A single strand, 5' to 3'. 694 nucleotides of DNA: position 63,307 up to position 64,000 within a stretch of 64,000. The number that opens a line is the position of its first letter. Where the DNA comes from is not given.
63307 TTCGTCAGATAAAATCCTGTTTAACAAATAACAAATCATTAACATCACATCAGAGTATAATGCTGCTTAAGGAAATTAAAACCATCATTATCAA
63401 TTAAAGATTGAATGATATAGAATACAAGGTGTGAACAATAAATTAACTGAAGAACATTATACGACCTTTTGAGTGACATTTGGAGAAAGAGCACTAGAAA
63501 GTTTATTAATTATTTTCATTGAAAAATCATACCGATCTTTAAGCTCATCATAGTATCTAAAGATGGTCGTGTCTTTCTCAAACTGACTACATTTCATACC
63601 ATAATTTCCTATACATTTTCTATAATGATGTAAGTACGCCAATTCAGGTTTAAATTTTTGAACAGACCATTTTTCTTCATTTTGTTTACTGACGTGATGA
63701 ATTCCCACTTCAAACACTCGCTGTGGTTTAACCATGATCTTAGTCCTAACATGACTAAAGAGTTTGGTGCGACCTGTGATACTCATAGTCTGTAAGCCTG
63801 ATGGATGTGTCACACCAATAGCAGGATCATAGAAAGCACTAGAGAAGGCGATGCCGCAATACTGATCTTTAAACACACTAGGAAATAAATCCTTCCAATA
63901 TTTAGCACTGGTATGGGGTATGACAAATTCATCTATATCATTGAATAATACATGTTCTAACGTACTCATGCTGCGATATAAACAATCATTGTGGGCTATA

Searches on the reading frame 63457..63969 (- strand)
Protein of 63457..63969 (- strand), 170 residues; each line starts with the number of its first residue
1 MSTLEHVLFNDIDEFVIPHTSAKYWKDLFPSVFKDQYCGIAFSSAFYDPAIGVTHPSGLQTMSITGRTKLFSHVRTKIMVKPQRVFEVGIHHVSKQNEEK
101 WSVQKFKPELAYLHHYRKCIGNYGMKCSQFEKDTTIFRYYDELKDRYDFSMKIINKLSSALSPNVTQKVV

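Call 51: search_protein_families(library=pfam, max_evalue=0.01, proteins=[window:63457-63969:-])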
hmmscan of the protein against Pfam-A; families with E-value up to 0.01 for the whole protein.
window:63457-63969:- (170 aa): 1 family
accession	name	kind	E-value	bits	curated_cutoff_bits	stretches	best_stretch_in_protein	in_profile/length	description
PF01697.33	Glyco_transf_92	-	5.6e-11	43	23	1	5-141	100-237/249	Glycosyltransferase family 92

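Call 52: find_homologous_proteins(query=window:63457-63969:-, max_evalue=0.001)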
Query window:63457-63969:- (170 aa): 2 proteins with E <= 0.001 among 13 candidates.
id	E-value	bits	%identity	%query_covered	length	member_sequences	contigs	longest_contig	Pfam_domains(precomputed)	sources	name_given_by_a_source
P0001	7.3e-31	125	44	82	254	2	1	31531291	PF01697.34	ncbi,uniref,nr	ncbi:beta-1,4-galactosyltransferase galt-1-like isoform X2 [Pomacea canaliculata]|uniref:beta-1,4-ga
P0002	8.9e-21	92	58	45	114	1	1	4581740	PF01697.34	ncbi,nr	ncbi:hypothetical protein Btru_069551 [Bulinus truncatus]|nr:hypothetical protein Btru_069551 [Bulin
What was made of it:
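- Tried and rejected: The species could only be placed as a mollusc through a GT92 ORF (call 52).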
